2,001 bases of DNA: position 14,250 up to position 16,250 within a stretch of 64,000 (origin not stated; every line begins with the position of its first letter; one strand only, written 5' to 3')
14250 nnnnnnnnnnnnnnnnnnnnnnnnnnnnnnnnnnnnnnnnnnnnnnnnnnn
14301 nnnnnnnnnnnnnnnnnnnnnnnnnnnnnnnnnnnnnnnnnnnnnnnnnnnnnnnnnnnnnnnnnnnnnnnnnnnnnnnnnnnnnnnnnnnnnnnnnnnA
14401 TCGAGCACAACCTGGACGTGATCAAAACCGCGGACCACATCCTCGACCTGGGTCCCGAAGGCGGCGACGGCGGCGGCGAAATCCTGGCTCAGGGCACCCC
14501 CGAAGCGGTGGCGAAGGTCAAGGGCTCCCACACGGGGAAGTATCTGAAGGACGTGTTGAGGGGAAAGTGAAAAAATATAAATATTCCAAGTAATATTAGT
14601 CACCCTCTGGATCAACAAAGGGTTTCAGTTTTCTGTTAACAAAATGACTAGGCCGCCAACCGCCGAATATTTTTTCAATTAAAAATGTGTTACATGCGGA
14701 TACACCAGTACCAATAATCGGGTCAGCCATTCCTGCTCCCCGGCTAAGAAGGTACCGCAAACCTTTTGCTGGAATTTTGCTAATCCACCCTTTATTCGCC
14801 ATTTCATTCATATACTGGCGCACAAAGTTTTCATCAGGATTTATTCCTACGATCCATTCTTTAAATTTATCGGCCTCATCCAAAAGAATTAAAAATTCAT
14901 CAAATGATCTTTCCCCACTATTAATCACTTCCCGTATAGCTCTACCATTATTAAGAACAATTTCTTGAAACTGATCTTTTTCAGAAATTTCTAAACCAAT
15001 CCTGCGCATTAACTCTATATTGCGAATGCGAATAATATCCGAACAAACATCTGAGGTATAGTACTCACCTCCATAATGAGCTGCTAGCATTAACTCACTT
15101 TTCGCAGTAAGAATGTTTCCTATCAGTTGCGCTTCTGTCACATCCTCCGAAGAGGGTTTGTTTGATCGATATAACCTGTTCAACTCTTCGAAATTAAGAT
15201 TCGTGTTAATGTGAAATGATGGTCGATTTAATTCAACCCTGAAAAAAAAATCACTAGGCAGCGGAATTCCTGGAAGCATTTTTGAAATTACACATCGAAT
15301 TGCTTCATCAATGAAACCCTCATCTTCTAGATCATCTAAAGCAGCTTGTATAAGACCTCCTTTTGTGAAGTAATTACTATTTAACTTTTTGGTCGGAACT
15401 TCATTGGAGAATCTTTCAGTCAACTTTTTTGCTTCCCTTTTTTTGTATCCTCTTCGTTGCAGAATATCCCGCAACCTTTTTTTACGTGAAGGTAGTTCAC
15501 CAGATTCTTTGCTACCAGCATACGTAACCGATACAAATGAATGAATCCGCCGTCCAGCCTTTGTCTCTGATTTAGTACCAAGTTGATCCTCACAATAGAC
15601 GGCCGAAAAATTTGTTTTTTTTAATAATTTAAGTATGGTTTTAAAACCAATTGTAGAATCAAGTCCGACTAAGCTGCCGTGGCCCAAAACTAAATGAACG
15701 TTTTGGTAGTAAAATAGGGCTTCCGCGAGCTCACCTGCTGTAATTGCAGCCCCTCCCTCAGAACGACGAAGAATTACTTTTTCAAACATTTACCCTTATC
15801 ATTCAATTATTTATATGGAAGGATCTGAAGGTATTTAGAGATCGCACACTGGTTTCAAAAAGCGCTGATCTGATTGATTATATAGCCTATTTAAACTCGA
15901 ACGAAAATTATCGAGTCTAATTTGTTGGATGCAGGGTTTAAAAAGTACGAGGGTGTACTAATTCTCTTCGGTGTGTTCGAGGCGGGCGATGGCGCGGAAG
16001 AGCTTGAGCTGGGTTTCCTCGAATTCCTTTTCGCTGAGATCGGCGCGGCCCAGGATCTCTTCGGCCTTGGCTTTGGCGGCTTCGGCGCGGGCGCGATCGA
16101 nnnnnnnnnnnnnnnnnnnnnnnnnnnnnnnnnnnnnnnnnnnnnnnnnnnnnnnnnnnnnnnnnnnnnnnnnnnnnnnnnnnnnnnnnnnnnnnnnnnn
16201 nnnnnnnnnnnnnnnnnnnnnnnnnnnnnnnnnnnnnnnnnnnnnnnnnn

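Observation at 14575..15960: AT-rich single-gene islet inserted between convergent uvrA and atp operon ends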

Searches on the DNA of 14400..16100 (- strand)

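Call 77: search_dna_similar(query=L070:8001-9197:+, collection=ecoli_genomes, mode=distant, max_rows=10)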
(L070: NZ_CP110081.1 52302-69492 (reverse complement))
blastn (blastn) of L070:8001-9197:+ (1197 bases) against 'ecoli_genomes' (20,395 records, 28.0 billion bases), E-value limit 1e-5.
Records with a match: 1; places in all: 1; records where one place covers at least 80% of the query: 1.
Genomes with a match: 1 of 5426; with a place that covers at least 80% of the query: 1. Places per genome that has any: lowest 1, median 1, highest 1. On chromosomes: 1 places; on plasmids: 0.
Best place of each record, by identity: 60-80% 1.
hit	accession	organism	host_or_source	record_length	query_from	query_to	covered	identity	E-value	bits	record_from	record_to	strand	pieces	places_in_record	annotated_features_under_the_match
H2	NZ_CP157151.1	Escherichia coli strain UTAK-6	Bos taurus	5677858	2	1195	100%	67.0%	7e-86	327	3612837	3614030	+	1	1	hypothetical protein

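Call 78: search_dna_similar(query=L021:224-1399:+, collection=ecoli_genomes, mode=distant, max_rows=10)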
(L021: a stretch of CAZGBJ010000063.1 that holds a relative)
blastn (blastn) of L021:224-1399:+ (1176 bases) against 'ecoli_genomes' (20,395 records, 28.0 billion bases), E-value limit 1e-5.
No match.

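Call 79: get_annotated_region(hit=H2, flank=15000)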
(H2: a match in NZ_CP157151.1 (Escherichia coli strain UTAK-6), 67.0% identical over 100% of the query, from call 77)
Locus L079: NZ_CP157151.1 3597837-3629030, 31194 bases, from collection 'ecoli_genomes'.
description: Escherichia coli strain UTAK-6 chromosome, complete genome
organism: Escherichia coli strain UTAK-6 (NCBI taxid 562)
replicon: chromosome; assembly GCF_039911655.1
host: Bos taurus; source: culture; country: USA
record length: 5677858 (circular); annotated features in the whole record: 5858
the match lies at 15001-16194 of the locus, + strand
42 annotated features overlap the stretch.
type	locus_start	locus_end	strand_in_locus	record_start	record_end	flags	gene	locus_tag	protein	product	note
CDS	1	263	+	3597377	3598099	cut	baeR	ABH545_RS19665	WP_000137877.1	two-component system response regulator BaeR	-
CDS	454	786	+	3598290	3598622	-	yegP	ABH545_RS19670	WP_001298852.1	YegP family protein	-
CDS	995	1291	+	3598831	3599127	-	-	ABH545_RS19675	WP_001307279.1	type II toxin-antitoxin system ParD family antitoxin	-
CDS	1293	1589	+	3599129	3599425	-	-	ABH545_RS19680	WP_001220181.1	type II toxin-antitoxin system RelE/ParE family toxin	-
CDS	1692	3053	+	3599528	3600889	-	yegQ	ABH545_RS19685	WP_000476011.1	tRNA 5-hydroxyuridine modification protein YegQ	-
CDS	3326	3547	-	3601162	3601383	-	-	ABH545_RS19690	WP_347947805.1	DNA-binding transcriptional regulator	-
CDS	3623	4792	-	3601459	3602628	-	-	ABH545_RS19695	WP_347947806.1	phage late control D family protein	-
CDS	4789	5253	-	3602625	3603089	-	-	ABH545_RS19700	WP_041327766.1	phage tail protein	-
CDS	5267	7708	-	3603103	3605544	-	-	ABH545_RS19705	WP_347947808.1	phage tail tape measure protein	-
CDS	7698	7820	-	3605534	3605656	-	-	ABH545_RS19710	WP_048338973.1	GpE family phage tail protein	-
CDS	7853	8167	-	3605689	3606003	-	-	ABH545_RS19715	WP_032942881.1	phage tail assembly protein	-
CDS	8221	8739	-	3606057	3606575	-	-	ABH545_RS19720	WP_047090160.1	phage major tail tube protein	-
CDS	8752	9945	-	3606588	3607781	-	-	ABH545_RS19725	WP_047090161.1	phage tail sheath protein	-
CDS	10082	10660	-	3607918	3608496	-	-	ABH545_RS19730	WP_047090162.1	tail fiber assembly protein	-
CDS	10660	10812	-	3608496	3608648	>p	-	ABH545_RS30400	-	phage tail protein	incomplete; partial in the middle of a contig; missing N-terminus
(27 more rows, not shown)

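Call 95: search_rna_families(source=window, start=14400, end=16100, threshold=evalue, max_evalue=1)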
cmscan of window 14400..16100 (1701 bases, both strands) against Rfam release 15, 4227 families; matches with E-value up to 1: 2.
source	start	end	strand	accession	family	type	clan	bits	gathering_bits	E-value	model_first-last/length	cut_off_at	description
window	15402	15455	-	RF01306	sR52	Gene; snRNA; snoRNA; CD-box;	-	18.8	50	0.45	1-60/60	no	Small nucleolar RNA sR52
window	15613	15653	-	RF00032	Histone3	Cis-reg;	-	16.6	34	0.41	1-46/46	no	Histone 3' UTR stem-loop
